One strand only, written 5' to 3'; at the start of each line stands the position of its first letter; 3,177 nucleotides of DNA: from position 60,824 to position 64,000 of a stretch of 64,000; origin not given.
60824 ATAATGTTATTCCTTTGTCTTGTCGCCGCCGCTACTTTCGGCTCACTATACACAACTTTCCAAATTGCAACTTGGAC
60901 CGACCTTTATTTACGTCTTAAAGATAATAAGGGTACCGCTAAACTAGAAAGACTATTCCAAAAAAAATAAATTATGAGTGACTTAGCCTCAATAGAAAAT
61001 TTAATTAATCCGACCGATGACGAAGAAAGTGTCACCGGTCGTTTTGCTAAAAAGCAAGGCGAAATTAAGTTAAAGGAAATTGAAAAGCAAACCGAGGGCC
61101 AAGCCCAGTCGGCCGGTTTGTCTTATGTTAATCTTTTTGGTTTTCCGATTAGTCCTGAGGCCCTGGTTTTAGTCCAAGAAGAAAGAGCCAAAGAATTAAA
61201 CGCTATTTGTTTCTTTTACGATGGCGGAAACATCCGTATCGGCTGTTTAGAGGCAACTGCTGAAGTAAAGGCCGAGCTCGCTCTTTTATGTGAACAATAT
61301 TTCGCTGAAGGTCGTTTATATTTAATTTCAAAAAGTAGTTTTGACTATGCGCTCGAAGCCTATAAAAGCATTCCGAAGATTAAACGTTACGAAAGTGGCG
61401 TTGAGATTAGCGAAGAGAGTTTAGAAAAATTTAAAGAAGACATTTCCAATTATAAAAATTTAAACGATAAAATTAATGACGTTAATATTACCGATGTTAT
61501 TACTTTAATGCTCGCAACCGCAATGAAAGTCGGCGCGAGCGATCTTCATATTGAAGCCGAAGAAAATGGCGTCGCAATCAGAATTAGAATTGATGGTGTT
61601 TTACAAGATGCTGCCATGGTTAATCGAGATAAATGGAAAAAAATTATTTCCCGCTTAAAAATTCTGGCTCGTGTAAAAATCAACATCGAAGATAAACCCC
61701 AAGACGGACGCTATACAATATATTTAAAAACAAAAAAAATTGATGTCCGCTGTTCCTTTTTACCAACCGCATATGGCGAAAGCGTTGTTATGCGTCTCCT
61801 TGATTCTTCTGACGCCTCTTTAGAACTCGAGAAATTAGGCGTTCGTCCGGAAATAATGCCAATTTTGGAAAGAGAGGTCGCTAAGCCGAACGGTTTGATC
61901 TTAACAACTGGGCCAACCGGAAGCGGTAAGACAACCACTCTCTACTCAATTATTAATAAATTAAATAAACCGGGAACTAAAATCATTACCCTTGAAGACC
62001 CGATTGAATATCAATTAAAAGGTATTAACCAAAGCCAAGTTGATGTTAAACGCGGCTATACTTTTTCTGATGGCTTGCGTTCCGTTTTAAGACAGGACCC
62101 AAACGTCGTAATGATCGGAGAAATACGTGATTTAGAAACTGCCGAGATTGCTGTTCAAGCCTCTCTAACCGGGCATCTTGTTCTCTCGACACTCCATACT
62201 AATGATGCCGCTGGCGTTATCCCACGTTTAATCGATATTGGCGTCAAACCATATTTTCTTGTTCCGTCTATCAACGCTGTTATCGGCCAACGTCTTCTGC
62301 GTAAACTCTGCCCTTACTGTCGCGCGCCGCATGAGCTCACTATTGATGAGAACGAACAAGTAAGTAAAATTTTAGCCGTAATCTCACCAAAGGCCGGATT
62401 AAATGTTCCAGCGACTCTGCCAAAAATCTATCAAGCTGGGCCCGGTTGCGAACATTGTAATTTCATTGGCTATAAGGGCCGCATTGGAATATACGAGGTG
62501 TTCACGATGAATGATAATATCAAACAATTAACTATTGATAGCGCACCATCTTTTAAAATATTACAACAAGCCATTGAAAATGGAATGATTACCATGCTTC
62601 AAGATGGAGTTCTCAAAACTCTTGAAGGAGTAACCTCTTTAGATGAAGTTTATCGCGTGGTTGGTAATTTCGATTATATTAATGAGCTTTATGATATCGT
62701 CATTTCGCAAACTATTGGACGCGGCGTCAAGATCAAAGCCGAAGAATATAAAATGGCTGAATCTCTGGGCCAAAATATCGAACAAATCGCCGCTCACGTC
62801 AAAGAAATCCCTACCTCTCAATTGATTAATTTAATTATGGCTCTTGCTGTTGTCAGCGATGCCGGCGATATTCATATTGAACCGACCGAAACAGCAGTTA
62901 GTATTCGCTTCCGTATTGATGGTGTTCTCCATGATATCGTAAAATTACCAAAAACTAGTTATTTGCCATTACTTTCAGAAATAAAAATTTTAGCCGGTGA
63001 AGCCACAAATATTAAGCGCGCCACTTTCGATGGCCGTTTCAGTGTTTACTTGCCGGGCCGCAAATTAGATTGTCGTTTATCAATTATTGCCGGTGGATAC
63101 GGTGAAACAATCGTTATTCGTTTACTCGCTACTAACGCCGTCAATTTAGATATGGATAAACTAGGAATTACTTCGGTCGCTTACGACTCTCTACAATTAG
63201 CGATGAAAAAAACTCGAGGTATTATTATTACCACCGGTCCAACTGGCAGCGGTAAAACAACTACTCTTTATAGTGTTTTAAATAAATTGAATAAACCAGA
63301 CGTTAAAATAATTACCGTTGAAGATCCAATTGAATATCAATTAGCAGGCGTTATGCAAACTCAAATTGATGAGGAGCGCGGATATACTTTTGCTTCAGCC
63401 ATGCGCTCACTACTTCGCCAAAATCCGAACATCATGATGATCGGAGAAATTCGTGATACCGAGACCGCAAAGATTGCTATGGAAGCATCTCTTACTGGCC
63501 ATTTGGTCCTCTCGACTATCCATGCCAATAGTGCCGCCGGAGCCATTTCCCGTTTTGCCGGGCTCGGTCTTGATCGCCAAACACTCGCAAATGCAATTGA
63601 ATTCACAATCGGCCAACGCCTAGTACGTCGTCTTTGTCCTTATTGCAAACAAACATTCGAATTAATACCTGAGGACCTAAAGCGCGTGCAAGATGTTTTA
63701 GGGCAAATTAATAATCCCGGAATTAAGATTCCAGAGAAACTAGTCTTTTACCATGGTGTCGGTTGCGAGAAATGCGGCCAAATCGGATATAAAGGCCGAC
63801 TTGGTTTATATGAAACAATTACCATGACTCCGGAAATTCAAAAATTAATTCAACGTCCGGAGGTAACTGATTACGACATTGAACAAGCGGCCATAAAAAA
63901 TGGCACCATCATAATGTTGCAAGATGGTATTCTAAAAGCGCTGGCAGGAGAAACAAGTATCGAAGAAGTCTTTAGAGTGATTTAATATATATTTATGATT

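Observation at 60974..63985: Covalently duplicated PilB/GspE-type secretion ATPase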

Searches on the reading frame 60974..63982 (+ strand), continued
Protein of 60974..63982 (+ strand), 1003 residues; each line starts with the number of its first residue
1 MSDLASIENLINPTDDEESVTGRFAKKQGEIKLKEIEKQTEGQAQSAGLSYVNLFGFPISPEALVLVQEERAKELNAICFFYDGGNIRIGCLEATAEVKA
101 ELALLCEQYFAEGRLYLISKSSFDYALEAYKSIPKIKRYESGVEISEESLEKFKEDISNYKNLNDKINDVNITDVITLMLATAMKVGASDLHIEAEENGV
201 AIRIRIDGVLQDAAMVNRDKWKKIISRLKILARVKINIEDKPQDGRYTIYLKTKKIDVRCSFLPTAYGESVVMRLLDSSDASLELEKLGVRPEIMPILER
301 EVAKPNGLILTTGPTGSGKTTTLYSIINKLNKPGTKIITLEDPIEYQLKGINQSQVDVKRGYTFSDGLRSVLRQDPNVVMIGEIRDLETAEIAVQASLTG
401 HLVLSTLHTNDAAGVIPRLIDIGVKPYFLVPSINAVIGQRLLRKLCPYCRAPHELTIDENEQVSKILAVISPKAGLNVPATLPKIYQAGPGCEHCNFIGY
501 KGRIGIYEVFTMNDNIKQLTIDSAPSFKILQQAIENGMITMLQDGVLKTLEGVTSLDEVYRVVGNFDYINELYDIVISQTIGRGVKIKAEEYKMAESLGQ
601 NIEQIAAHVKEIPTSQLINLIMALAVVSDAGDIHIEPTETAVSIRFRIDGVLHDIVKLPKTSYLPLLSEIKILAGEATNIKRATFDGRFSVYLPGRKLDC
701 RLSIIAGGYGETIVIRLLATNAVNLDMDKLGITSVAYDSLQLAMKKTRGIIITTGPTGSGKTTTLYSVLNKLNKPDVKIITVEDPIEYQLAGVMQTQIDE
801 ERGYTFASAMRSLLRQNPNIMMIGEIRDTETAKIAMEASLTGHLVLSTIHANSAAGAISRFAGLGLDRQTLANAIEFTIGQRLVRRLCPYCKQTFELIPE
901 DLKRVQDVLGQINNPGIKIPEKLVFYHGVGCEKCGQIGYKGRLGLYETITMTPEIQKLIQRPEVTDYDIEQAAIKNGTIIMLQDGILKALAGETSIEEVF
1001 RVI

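Call 74: list_cluster_members(proteins=[P0138, P0140, P0135, P0134, P0137, P0248, P0144, P0150, P0146, P0142])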
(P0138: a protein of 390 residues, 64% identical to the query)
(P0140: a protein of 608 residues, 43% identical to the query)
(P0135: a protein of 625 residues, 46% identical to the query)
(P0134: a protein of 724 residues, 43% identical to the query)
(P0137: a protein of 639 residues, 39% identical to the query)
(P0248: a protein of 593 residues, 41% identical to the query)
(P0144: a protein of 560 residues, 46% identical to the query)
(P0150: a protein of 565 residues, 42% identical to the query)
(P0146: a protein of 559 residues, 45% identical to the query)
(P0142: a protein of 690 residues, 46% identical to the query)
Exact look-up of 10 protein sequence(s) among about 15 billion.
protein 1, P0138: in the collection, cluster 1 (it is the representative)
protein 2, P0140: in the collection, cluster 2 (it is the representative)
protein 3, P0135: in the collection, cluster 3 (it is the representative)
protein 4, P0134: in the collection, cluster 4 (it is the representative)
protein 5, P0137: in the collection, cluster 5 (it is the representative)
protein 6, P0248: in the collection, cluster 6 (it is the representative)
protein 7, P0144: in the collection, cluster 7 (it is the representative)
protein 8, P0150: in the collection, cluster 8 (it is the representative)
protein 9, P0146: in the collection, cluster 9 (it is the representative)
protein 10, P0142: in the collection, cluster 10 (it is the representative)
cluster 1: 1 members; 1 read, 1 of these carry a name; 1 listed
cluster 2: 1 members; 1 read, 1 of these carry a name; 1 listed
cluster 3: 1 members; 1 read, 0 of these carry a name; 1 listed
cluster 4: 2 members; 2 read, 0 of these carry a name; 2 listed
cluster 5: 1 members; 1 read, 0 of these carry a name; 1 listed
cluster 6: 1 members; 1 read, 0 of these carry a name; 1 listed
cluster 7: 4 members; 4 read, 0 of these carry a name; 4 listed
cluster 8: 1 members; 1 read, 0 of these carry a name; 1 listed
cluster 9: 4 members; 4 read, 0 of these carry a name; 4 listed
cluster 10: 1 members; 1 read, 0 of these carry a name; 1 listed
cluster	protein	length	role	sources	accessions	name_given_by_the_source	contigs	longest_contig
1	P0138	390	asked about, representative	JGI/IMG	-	type II secretory ATPase GspE/PulE/Tfp pilus assembly ATPase PilB-like protein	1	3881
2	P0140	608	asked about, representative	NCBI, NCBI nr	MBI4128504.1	MAG: Flp pilus assembly complex ATPase component TadA, partial [Parcubacteria group ... | Flp pilus assembly complex ATPase component TadA [Parcubacteria group bacterium]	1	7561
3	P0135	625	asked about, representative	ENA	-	-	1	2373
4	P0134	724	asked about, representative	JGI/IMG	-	-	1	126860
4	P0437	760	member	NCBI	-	-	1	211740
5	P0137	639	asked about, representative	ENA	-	-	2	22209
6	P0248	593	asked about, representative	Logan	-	-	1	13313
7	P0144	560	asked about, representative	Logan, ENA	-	-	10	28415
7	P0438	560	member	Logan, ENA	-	-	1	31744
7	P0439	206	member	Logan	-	-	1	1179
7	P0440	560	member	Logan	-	-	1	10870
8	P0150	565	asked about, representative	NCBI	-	-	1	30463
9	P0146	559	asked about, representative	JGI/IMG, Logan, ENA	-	-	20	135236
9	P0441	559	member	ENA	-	-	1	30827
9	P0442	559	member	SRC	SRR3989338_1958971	-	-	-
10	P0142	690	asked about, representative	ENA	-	-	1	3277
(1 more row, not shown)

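Call 75: find_encoding_contigs(protein=P0146, flank=9000, max_places=2)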
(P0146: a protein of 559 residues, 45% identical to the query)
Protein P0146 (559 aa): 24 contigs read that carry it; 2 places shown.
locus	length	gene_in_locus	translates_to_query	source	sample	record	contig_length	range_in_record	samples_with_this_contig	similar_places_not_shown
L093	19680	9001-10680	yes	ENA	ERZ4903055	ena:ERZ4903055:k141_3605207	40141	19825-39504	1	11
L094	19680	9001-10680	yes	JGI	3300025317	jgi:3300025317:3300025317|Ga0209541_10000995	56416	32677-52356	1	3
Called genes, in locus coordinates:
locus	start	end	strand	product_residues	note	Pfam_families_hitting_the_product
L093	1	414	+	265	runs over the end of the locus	-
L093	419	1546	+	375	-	PF26549:Tricorn_N (weak)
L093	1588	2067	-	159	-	PF13083:KH_KhpA-B (weak), PF01424:R3H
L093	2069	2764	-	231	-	PF02096:60KD_IMP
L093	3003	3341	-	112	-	PF00825:Ribonuclease_P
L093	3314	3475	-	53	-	-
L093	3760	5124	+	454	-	PF11638:DnaA_N, PF01695:IstB_IS21, PF00308:Bac_DnaA, PF00004:AAA (weak), PF08299:Bac_DnaA_C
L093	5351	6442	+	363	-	PF00712:DNA_pol3_beta, PF02767:DNA_pol3_beta_2, PF02768:DNA_pol3_beta_3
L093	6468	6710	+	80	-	-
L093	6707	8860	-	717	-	PF00912:Transgly, PF00905:Transpeptidase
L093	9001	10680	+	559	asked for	PF25199:nSTAND_NTPase5 (faint), PF00437:T2SSE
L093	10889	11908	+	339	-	PF06068:TIP49 (weak), PF05496:RuvB_N, PF00004:AAA, PF07728:AAA_5, PF17864:AAA_lid_4, PF05491:WHD_RuvB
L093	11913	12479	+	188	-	PF20772:TACO1_YebC_N, PF01709:Transcrip_reg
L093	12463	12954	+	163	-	PF02075:RuvC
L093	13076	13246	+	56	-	-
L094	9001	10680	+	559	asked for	PF25199:nSTAND_NTPase5 (faint), PF00437:T2SSE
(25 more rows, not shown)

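Call 77: search_protein_families(library=pfam, proteins=[P0136, P0128, P0130, P0171], max_evalue=0.00001)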
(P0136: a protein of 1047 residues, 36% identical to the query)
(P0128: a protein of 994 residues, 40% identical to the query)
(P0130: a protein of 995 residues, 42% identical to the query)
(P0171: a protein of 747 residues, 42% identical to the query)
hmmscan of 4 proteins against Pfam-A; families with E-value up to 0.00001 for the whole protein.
P0136 (1047 aa): 3 families
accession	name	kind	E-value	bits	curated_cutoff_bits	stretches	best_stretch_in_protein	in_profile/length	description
PF00437.27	T2SSE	-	3.3e-236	783.3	24.9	2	661-1042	6-370/370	Type II/IV secretion system protein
PF00482.28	T2SSF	-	5.4e-22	78.5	25.2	2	118-203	2-88/125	Type II secretion system (T2SS), protein F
PF13401.12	AAA_22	-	3.1e-06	28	27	0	798-840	6-48/130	AAA domain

P0128 (994 aa): 4 families
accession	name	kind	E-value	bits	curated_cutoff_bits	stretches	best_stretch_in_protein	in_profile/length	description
PF00437.27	T2SSE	-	9.5e-222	735.7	24.9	2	158-547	9-369/370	Type II/IV secretion system protein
PF25199.1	nSTAND_NTPase5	-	3e-09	37.3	34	0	280-339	24-85/145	Novel STAND NTPase 5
PF13401.12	AAA_22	-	1.1e-07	32.6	27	0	295-333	4-42/130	AAA domain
PF20720.3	nSTAND3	-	4.5e-06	26.9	27.2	0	296-335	17-56/155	Novel STAND NTPase 3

P0130 (995 aa): 6 families
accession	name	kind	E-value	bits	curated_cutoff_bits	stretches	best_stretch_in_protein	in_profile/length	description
PF00437.27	T2SSE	-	3.8e-220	730.4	24.9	2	596-974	12-370/370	Type II/IV secretion system protein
PF25199.1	nSTAND_NTPase5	-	8.5e-08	32.6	34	0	723-768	38-84/145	Novel STAND NTPase 5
PF13173.12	AAA_14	-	2e-07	31.5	27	0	728-812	4-81/129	AAA domain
PF13401.12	AAA_22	-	3.9e-07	30.9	27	0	726-759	5-38/130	AAA domain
PF20720.3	nSTAND3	-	2.6e-06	27.7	27.2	0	297-334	17-54/155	Novel STAND NTPase 3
PF13191.12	AAA_16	-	4.3e-06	27.8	32.6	0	292-363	18-85/167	AAA ATPase domain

P0171 (747 aa): 2 families
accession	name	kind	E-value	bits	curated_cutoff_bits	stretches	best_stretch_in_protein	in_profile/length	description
PF00437.27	T2SSE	-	7.1e-116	387.3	24.9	1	163-556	9-370/370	Type II/IV secretion system protein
PF05157.20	MshEN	-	3.4e-06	27.4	23.1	1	34-115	1-81/90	MshEN domain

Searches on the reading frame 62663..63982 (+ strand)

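Call 25: search_protein_families(library=ncbifam, proteins=[window:62663-63982:+], max_evalue=1e-20)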
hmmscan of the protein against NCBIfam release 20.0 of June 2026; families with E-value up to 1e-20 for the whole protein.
seq(440 aa): 8 families
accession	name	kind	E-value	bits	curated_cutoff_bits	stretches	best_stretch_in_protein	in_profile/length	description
TIGR02533.1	type_II_gspE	equivalog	1.1e-131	439.9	630.25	1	23-439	79-485/486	type II secretion system ATPase GspE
TIGR02538.1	type_IV_pilB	equivalog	3.2e-119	399.1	675.65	1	28-439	158-561/564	type IV-A pilus assembly ATPase PilB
NF007755.0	PRK10436.1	equivalog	4.1e-111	371.9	617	1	37-440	71-459/465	type II secretion system protein GspE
NF053534.1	T4PilAsmATPsTfpB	equivalog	1e-102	344.4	850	1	5-440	155-582/584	type IV pilus assembly ATPase TfpB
NF041000.1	ATPase_ComGA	equivalog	4.5e-69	232.4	300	1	58-322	3-266/267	competence type IV pilus ATPase ComGA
TIGR01420.1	pilT_fam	subfamily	2.3e-44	152.1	319.1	1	56-321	3-268/343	PilT/PilU family type 4a pilus ATPase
TIGR02525.1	plasmid_TraJ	equivalog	3e-27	95.5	368.3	1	158-301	126-272/372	plasmid transfer ATPase TraJ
TIGR02524.1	dot_icm_DotB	equivalog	9e-21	74.5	463.3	0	175-314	124-272/358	Dot/Icm type IV secretion system ATPase DotB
